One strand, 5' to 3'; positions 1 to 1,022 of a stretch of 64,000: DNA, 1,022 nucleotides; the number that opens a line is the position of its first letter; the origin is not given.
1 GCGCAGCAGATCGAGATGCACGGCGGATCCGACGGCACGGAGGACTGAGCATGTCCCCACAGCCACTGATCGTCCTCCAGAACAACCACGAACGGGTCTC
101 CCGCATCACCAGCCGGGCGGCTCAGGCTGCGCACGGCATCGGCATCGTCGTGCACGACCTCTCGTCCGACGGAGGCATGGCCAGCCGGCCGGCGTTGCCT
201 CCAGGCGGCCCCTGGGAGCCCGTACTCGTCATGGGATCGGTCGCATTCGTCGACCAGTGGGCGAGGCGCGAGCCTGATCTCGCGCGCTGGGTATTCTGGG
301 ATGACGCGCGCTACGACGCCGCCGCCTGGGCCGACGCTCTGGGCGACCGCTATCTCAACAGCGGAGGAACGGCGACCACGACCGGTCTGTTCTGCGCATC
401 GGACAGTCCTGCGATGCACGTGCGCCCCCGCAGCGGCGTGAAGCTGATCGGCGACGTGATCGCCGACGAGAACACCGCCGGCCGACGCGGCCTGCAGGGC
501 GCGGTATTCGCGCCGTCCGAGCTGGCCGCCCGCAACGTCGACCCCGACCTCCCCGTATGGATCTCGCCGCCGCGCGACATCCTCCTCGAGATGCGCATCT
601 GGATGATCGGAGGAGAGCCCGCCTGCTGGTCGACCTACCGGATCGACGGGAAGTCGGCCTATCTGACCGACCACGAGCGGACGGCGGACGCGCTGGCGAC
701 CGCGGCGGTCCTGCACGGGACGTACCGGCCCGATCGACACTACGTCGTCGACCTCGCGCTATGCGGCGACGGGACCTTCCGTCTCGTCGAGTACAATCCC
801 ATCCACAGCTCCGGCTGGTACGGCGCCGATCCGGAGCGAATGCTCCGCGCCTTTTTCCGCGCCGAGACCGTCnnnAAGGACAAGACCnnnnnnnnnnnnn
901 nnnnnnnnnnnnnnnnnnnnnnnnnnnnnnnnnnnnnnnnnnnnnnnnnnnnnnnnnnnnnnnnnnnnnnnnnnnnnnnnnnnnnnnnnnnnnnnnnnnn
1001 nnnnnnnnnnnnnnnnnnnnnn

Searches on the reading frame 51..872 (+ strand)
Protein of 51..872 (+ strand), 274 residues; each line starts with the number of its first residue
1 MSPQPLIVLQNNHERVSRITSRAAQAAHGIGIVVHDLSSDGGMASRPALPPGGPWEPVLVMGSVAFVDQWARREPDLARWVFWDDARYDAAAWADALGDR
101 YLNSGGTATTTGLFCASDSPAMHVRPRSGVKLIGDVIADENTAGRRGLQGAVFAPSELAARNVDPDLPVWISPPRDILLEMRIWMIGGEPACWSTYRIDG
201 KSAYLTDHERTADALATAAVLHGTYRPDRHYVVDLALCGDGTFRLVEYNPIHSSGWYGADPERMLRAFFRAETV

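Call 11: search_protein_families(library=pfam, proteins=[window:51-872:+], max_evalue=0.01)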
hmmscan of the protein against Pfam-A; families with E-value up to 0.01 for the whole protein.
window:51-872:+ (274 aa): 2 families
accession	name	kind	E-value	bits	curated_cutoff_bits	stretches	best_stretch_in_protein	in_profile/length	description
PF14243.11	R2K_3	-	5.4e-16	59.7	26.3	1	148-266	54-167/169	ATP-grasp domain, R2K clade family 3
PF18299.6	R2K_2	-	1.5e-11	44.8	26.2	1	148-266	33-146/147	ATP-grasp domain, R2K clade family 2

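Call 30: find_encoding_contigs(protein=window:51-872:+, flank=10000, max_places=2)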
Protein window:51-872:+ (274 aa): 6 contigs read that carry it; 2 places shown.
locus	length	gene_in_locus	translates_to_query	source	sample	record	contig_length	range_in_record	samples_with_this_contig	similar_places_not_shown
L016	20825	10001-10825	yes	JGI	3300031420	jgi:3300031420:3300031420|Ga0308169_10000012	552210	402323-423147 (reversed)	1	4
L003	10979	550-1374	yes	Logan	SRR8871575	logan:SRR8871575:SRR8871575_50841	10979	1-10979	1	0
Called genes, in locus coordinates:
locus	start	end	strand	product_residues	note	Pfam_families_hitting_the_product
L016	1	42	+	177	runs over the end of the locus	PF20274:cREC_REC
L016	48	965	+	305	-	PF01551:Peptidase_M23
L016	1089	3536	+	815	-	-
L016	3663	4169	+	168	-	PF07238:PilZ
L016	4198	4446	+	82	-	PF26604:CBU_0592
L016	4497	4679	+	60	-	-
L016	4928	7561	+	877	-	PF13671:AAA_33, PF00149:Metallophos, PF09511:RNA_lig_T4_1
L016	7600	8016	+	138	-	-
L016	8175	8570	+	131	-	PF07007:LprI (weak)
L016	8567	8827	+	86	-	-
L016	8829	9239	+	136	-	-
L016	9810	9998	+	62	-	-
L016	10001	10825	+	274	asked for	PF14243:R2K_3, PF18299:R2K_2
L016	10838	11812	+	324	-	-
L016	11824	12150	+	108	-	-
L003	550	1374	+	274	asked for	PF14243:R2K_3, PF18299:R2K_2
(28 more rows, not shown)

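Call 72: find_related_loci(query=window:51-872:+, collection=viral_contigs, flank=10000)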
Query window:51-872:+ (274 aa) in viral_contigs; peptide patterns used: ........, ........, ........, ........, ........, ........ (x = any residue, [..] = any of these).
9 stretches matched a pattern, but none encodes a relative of the query by tblastn (E <= 1e-3).

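Call 83: search_protein_families(library=phrogs, alignment_id=A3, max_evalue=0.00001)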
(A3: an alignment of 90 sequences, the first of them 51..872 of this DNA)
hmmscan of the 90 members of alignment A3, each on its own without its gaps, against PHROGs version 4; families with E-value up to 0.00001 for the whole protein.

A. member 1, window:51-872:+ (274 aa): 1 family
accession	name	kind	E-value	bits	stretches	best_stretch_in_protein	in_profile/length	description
phrog_7313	-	unknown function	3.6e-30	106.4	1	56-268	54-257/264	-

B. families by the number of members that match (of 90 scanned): 37 families (the first 25 are shown)
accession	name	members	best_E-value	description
phrog_506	-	1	1.8e-117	transposase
phrog_12300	-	1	8.2e-66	transposase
phrog_13964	-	1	6.5e-55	transposase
phrog_24030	-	1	9.6e-50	RNA ligase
phrog_94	-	1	6e-49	head maturation protease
phrog_34045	-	1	2e-46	-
phrog_415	-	1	8.8e-40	polynucleotide kinase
phrog_17087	-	1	1.1e-38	-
phrog_505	-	1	1.4e-37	polynucleotide kinase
phrog_133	-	1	1.9e-30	head maturation protease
phrog_7313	-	1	3.6e-30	-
phrog_2976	-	1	7.9e-29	head maturation protease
phrog_1866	-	1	3.6e-21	-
phrog_3348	-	1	6.8e-21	-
phrog_2470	-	1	7.5e-21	membrane protein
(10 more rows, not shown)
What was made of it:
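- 37 PHROG families are matched (call 83).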
